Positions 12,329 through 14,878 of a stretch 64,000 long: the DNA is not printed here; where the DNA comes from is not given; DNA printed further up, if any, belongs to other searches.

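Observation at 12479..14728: Unusual fusion of a polyprenyl-phosphate sugar synthase-like GT2 with a membrane-embedded processive (QxxRW) GT2 synthase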

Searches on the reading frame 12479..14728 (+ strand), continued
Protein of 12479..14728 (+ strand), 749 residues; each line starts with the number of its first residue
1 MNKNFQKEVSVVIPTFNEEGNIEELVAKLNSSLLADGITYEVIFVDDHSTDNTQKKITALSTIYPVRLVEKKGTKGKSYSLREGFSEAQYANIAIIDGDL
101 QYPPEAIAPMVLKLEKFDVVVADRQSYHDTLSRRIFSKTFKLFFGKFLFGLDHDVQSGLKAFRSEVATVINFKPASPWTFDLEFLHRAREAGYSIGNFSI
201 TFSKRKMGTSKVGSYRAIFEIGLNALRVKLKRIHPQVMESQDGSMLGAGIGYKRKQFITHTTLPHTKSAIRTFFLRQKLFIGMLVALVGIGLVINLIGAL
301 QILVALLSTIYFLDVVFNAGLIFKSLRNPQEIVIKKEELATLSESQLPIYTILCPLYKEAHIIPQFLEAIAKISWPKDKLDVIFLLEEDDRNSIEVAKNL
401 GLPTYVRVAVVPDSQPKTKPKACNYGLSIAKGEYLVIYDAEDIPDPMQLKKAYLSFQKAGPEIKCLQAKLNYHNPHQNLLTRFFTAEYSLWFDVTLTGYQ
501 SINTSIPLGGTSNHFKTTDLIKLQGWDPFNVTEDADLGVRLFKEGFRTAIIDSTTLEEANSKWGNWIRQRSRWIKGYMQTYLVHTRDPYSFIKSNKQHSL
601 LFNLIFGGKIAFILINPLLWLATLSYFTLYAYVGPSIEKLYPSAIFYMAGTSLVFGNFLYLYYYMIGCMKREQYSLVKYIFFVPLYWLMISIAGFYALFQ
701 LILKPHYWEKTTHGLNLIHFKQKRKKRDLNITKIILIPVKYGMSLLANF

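Call 76: find_encoding_contigs(protein=P0405, flank=8000, max_places=1)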
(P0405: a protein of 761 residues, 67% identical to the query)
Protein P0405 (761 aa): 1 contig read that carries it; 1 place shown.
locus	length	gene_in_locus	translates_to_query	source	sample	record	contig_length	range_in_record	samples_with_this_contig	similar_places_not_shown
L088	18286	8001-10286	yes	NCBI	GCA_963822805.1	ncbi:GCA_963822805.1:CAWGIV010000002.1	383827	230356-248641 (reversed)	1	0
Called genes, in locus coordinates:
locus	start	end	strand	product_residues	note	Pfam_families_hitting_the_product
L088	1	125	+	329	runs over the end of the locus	PF04909:Amidohydro_2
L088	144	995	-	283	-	PF13404:HTH_AsnC-type, PF13412:HTH_24 (weak), PF01037:AsnC_trans_reg (weak)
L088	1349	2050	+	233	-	-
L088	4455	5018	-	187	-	PF00589:Phage_integrase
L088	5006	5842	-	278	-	-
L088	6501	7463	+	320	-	-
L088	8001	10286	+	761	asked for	PF04138:GtrA_DPMS_TM, PF13506:Glyco_transf_21, PF00535:Glycos_transf_2, PF13641:Glyco_tranf_2_3, PF13632:Glyco_trans_2_3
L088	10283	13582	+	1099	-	PF00535:Glycos_transf_2, PF13641:Glyco_tranf_2_3, PF00150:Cellulase (weak), PF26410:GH5_mannosidase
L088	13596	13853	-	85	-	-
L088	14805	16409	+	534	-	-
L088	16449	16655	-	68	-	-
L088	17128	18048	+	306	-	PF04909:Amidohydro_2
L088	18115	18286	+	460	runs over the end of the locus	PF00083:Sugar_tr, PF07690:MFS_1, PF12832:MFS_1_like, PF07690:MFS_1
